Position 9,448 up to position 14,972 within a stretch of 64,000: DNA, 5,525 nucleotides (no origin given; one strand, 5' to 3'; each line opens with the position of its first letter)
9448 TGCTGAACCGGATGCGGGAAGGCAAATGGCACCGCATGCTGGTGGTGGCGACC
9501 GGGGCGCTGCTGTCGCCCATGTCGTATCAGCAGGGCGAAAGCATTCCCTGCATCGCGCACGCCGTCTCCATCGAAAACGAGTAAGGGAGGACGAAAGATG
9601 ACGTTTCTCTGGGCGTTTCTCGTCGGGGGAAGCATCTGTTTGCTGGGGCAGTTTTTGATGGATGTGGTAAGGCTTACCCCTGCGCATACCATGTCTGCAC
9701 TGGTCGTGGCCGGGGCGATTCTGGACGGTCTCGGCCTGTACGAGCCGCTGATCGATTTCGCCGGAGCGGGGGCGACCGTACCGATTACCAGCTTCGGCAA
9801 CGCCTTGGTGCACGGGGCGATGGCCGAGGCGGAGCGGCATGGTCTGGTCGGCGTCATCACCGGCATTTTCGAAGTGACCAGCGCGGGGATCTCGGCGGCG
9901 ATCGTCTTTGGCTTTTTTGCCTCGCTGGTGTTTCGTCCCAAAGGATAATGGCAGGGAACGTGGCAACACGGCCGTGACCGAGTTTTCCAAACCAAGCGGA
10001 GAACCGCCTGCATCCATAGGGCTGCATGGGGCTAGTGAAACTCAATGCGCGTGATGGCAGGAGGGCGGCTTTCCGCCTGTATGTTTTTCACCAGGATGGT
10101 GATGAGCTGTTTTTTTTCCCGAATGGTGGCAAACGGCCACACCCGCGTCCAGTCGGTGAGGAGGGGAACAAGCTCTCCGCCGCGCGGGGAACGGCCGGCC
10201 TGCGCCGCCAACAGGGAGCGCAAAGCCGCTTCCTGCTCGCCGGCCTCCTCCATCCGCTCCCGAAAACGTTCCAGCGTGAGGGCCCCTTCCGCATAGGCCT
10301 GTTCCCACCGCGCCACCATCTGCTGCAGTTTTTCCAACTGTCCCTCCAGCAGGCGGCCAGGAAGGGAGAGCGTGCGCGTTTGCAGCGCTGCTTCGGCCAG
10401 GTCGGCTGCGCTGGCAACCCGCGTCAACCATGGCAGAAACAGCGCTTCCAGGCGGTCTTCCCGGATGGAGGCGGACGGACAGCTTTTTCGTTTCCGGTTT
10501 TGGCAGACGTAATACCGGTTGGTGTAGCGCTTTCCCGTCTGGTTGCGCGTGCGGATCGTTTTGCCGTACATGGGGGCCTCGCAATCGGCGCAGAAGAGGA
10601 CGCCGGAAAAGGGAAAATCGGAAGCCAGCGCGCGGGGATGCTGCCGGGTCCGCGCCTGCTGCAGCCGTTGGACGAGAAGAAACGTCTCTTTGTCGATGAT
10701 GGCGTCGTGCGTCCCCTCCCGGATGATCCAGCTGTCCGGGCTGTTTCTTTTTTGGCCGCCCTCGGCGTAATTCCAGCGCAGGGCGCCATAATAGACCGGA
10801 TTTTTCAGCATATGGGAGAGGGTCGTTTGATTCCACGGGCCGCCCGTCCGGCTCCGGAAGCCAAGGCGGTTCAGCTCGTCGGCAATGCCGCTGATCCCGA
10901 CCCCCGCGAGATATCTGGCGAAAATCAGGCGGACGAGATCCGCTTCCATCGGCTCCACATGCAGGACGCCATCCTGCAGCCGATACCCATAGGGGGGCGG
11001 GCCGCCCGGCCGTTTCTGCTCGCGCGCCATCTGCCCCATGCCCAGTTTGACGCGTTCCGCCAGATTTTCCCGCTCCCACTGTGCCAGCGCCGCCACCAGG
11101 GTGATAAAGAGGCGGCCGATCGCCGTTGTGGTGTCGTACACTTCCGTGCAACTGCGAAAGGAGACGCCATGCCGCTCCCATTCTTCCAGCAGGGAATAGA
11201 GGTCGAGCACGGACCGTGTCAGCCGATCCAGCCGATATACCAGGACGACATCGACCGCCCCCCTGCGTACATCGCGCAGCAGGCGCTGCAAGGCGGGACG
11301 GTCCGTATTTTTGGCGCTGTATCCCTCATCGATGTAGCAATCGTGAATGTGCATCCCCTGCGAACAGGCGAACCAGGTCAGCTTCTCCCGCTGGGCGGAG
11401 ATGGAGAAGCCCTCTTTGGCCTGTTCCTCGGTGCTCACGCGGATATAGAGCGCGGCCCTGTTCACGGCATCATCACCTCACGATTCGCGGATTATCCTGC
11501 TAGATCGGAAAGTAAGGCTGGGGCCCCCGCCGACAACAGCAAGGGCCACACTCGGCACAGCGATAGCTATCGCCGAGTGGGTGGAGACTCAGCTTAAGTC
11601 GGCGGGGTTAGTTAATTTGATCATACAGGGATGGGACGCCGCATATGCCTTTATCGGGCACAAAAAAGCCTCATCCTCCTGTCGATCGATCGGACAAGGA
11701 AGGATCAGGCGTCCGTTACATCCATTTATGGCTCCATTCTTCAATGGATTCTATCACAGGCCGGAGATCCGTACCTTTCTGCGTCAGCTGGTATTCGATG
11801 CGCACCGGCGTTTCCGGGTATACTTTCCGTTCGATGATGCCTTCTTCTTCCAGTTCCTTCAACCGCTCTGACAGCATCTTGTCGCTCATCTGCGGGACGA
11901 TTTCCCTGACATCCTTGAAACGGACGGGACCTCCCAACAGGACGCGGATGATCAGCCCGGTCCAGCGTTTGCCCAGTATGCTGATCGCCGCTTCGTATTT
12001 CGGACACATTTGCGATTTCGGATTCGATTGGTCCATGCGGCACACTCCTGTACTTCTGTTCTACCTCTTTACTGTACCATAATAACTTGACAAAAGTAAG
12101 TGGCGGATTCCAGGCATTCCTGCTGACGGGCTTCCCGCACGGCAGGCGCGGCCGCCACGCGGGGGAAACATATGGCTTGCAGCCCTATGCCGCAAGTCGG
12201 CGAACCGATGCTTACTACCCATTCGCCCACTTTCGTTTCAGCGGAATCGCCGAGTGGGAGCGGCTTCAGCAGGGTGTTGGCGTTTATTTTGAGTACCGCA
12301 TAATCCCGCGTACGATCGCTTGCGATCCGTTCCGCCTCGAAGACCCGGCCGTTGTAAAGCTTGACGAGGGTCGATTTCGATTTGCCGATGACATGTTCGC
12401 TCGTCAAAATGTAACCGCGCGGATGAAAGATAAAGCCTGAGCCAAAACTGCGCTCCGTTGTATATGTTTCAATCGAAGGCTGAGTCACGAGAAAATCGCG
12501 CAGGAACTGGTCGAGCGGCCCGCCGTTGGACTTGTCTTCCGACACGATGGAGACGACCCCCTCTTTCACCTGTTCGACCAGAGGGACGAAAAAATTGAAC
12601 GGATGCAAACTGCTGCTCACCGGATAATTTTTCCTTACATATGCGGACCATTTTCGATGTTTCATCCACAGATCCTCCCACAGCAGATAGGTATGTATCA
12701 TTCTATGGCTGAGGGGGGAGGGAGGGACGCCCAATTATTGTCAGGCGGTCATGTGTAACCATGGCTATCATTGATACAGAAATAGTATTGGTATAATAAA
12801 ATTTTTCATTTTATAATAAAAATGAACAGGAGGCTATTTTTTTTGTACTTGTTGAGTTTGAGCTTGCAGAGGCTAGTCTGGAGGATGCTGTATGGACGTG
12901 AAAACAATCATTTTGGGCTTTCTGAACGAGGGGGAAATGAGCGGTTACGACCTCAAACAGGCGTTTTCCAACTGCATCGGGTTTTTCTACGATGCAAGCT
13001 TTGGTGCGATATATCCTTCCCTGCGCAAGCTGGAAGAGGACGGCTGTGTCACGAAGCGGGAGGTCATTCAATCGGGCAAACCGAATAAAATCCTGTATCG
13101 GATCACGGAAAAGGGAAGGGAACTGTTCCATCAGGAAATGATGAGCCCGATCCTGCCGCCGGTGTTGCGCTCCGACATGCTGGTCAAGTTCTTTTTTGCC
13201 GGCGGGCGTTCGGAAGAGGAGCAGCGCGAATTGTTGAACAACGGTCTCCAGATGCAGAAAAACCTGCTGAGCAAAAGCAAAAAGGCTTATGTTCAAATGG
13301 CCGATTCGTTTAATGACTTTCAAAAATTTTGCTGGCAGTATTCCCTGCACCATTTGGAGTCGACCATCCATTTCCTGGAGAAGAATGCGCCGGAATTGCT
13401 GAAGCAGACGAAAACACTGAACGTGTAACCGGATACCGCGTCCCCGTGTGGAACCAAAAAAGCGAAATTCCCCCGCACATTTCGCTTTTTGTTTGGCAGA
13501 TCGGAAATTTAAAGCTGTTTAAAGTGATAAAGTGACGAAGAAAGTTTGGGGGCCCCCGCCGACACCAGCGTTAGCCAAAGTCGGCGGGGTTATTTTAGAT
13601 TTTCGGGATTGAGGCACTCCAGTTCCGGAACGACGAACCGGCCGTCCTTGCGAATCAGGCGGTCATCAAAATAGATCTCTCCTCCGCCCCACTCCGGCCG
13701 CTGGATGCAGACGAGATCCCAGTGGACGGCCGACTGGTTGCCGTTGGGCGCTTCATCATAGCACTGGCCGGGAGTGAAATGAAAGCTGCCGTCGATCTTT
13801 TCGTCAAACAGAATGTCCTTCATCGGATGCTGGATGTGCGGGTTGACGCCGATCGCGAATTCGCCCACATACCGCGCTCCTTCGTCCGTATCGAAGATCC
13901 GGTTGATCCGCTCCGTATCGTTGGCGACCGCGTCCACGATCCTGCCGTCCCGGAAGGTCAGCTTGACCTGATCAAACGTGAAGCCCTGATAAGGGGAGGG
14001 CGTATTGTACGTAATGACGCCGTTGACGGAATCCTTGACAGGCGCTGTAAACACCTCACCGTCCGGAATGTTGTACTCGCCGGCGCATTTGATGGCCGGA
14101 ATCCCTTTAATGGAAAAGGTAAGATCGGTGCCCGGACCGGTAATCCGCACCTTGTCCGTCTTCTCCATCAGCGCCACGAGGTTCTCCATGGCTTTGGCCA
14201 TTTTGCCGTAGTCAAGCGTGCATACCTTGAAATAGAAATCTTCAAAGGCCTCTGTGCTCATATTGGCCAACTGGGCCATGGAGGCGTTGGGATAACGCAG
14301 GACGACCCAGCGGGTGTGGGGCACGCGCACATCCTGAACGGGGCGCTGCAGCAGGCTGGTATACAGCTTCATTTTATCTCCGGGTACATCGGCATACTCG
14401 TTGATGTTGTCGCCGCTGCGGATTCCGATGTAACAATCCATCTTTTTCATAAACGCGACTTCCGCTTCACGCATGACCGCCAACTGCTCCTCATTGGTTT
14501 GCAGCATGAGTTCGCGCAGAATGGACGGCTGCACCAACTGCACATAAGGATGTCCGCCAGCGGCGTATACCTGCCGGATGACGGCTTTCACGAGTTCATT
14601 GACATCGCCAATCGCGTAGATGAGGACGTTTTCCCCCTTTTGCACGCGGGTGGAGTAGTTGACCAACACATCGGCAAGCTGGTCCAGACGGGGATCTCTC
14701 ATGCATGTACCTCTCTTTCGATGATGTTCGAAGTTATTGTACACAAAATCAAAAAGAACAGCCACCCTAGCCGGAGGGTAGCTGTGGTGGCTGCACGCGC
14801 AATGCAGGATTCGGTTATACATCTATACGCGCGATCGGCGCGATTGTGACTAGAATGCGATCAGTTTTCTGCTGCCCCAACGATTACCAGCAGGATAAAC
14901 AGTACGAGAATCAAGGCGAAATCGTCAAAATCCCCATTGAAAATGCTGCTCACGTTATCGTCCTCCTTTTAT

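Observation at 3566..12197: An ~8.6 kb recombinase-bearing intervening element splits a serine protease gene and carries a spoVA2mob-type spore heat-resistance operon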

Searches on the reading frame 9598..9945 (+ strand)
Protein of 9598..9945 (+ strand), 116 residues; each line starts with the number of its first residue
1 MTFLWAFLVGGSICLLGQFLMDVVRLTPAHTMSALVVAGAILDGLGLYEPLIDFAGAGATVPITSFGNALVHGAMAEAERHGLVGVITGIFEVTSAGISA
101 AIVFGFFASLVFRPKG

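Call 8: search_protein_families(library=pfam, proteins=[window:9598-9945:+])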
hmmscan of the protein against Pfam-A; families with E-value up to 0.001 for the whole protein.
window:9598-9945:+ (116 aa): 1 family
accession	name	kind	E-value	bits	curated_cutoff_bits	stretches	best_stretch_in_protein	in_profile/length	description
PF03862.18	SpoVAC_SpoVAEB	-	5.3e-38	130.3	25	1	3-111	2-117/117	SpoVAC/SpoVAEB sporulation membrane protein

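Call 61: search_protein_families(library=ncbifam, proteins=[window:9598-9945:+], max_evalue=0.00001)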
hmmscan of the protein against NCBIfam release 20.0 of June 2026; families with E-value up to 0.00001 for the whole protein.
window:9598-9945:+ (116 aa): 2 families
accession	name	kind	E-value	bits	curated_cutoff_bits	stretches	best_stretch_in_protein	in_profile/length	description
TIGR02839.1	spore_V_AE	equivalog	9.5e-51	170.9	131.1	1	3-116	1-114/114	stage V sporulation protein AE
TIGR02838.1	spore_V_AC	equivalog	3.9e-17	62.3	164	1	5-111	22-132/141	stage V sporulation protein AC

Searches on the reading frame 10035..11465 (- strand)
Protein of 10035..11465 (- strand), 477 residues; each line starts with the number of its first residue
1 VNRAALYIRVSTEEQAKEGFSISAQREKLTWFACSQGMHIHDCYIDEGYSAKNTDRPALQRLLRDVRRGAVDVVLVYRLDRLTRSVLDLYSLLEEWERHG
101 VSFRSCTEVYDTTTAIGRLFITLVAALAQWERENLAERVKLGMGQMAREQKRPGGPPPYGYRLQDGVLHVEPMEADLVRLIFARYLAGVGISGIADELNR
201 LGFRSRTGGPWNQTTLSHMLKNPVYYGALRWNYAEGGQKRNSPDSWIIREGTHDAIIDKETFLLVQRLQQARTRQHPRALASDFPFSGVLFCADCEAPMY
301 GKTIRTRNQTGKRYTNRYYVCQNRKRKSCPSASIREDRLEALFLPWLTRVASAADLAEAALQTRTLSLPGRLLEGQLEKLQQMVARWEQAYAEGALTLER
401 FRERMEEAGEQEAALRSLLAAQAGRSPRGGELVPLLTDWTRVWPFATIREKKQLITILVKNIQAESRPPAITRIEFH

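Call 8: search_protein_families(library=pfam, proteins=[window:10035-11465:-])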
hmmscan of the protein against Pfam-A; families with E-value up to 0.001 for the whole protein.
window:10035-11465:- (477 aa): 4 families
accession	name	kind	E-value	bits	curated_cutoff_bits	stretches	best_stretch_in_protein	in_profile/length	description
PF00239.26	Resolvase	-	2.2e-42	145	23.3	1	4-151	1-144/145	Resolvase, N terminal domain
PF07508.19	Recombinase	-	3.3e-27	95.1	21.1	1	173-269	2-99/102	Recombinase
PF13408.12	Zn_ribbon_recom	-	1.7e-15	57.5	25.3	1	285-344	1-54/58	Recombinase zinc beta ribbon domain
PF20552.4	HTH_62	-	0.00026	21.4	27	0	171-221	17-68/72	Recombinase-like helix-turn-helix domain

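Call 48: search_protein_families(library=phrogs, proteins=[window:10035-11465:-], max_evalue=0.01)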
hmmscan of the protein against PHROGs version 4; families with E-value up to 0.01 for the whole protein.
window:10035-11465:- (477 aa): 4 families
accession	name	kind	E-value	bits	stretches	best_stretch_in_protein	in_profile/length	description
phrog_95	-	integration and excision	1.5e-139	467.6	1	1-468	87-559/651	integrase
phrog_125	-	DNA, RNA and nucleotide metabolism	9e-51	173.8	1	1-272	19-251/254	DNA invertase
phrog_7701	-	DNA, RNA and nucleotide metabolism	2e-08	35.6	1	158-226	5-64/137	DNA invertase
phrog_6620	-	integration and excision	2.2e-07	31.7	1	3-90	57-139/201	transposase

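Call 57: search_solved_structures(query=window:10035-11465:-, max_evalue=0.00001)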
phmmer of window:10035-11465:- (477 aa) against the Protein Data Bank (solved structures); distinct sequences matched with E-value up to 0.00001: 17.
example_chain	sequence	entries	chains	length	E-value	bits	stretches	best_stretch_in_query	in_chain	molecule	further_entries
3bvp_A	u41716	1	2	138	8.8e-32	113.5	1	3-133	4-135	TP901-1 Integrase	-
4m6f_A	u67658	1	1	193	4.2e-20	75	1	7-160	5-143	DNA-invertase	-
3uj3_X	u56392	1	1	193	9.8e-20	73.8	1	45-159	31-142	DNA-invertase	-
3guv_A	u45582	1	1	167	1.7e-17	66.4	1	5-154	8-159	Site-specific recombinase, resolvase family protein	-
9dxh_A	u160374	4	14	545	2.7e-16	62.5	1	47-350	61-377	Resolvase homolog YokA | Site-specific recombinase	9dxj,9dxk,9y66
9dxd_A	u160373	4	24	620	3.8e-16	62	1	47-350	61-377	Resolvase homolog YokA,SPbeta prophage-derived uncharacterized protein YotN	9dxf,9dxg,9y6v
2gm4_A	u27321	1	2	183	1.1e-14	57.2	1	37-144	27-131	Transposon gamma-delta resolvase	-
9iu2_A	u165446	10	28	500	9.1e-13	50.9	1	56-301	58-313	Integrase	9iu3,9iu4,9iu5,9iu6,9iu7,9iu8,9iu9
1zr2_A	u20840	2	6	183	1.3e-12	50.3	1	37-144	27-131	Transposon gamma-delta resolvase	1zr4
2gm5_A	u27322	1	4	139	1.4e-12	50.2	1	37-144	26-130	Transposon gamma-delta resolvase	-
1gdr_A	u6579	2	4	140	2.2e-12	49.6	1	37-144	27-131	GAMMA DELTA-RESOLVASE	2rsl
1gdt_A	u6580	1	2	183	4.4e-12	48.6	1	37-144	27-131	PROTEIN (GAMMA DELTA RESOLVASE)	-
5cy1_A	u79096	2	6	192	2.1e-11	46.3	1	37-143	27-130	Transposon Tn3 resolvase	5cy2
3g13_A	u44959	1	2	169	3.2e-10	42.5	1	3-146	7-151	Putative conjugative transposon recombinase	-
2mhc_A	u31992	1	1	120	4.6e-07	32.1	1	4-89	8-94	TnpX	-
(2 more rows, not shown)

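Call 61: search_protein_families(library=ncbifam, proteins=[window:10035-11465:-], max_evalue=0.00001)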
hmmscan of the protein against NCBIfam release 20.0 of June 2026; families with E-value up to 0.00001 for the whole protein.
window:10035-11465:- (477 aa): 7 families
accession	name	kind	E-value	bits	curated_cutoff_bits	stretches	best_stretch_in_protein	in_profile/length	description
NF047343.1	SCCmet_CcrB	equivalog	1.7e-56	192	900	1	3-344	8-357/542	cassette chromosome recombinase CcrB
NF041201.1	recomb_XisF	equivalog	3.8e-53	181.1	375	1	7-413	4-425/465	fdxN element excision recombinase XisF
NF047347.1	SCCmet_CcrC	equivalog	5.3e-52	177.1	900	1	3-358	4-376/558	cassette chromosome recombinase CcrC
NF047344.1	SCCmet_CcrA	equivalog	1.2e-28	100.4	700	1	1-360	1-334/442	cassette chromosome recombinase CcrA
NF009949.0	PRK13413.1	equivalog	2.8e-10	40.2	272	1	7-144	5-136/203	master DNA invertase Mpi family serine-type recombinase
NF033518.0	transpos_IS607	equivalog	1.1e-09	38.1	110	1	3-88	55-136/187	IS607 family transposase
NF049883.1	resolv_YneB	equivalog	1.7e-09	37.5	175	1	4-149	2-145/211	YneB family resolvase-like protein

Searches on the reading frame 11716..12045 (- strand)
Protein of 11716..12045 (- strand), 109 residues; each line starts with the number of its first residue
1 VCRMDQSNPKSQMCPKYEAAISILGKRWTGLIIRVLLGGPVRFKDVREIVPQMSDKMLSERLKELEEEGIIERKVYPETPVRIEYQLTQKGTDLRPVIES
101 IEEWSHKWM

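Call 6: search_protein_families(library=pfam, proteins=[window:11716-12045:-])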
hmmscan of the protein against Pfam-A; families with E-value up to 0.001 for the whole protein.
window:11716-12045:- (109 aa): 1 family
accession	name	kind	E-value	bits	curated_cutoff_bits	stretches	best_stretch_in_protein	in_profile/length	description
PF01638.23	HxlR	-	2.5e-32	111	20.8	1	23-109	1-87/91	HxlR-like helix-turn-helix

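Call 48: search_protein_families(library=phrogs, proteins=[window:11716-12042:-], max_evalue=0.01)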
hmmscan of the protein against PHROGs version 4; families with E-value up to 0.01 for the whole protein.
window:11716-12042:- (108 aa): 3 families
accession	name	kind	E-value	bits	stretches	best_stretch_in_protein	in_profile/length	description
phrog_11195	-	unknown function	3.2e-28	98.6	1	4-106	3-104/122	-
phrog_6336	-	unknown function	0.0064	17.8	1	39-93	28-76/81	-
phrog_12817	-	transcription regulation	0.009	16.9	1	51-97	98-143/151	transcriptional regulator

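Call 61: search_protein_families(library=ncbifam, proteins=[window:11716-12042:-], max_evalue=0.00001)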
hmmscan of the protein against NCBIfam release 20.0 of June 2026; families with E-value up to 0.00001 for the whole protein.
window:11716-12042:- (108 aa): 2 families
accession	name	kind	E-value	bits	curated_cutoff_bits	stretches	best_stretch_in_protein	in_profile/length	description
NF047364.1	redox_TF_RrpB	exception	6.2e-20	71.4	175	1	12-106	4-102/105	MarR family transcription factor RrpB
NF047367.1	redox_TF_RrpA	exception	4.2e-14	52.6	185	1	38-105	31-98/101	MarR family transcription factor RrpA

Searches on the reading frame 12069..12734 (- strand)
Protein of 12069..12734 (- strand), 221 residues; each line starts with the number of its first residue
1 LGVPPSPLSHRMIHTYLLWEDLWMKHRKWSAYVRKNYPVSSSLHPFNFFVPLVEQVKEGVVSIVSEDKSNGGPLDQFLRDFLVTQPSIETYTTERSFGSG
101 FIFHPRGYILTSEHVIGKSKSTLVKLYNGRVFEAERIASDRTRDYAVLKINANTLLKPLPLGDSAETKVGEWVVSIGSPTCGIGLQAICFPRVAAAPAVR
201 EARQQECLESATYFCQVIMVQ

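Call 6: search_protein_families(library=pfam, proteins=[window:12069-12734:-])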
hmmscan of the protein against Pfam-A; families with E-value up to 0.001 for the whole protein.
window:12069-12734:- (221 aa): 1 family
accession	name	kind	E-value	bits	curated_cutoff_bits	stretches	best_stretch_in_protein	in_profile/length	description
PF13365.12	Trypsin_2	-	3.6e-17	63.9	27.6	1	98-194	1-104/144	Trypsin-like peptidase domain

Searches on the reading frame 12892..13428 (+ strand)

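Call 6: search_protein_families(library=pfam, proteins=[window:12892-13428:+])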
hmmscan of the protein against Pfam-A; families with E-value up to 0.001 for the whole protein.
window:12892-13428:+ (178 aa): 3 families
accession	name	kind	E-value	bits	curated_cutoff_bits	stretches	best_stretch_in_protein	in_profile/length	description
PF03551.20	PadR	-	3.3e-17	62.7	27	1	7-80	1-74/75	Transcriptional regulator PadR-like family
PF13601.12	HTH_34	-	8.1e-07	29.5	27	1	34-83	25-73/80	Winged helix DNA-binding domain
PF01638.23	HxlR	-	7e-05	23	20.8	1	42-79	38-73/91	HxlR-like helix-turn-helix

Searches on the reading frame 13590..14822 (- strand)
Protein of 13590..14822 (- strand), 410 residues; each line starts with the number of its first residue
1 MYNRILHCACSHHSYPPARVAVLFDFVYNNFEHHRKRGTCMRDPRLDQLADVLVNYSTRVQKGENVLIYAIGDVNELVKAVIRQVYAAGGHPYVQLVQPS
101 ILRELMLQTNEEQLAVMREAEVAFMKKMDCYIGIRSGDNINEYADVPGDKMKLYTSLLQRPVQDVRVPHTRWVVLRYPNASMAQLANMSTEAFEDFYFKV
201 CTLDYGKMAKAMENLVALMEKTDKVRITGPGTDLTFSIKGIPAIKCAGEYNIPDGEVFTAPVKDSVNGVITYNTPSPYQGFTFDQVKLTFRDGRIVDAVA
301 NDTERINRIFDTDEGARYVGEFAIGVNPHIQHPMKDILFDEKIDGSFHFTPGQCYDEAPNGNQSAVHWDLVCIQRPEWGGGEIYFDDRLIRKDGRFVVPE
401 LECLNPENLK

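Call 6: search_protein_families(library=pfam, proteins=[window:13590-14822:-])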
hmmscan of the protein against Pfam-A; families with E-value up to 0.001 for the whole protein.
window:13590-14822:- (410 aa): 1 family
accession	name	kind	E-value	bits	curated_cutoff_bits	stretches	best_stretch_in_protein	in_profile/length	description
PF02073.20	Peptidase_M29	-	2.1e-56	191.9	27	1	44-372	3-382/406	Thermophilic metalloprotease (M29)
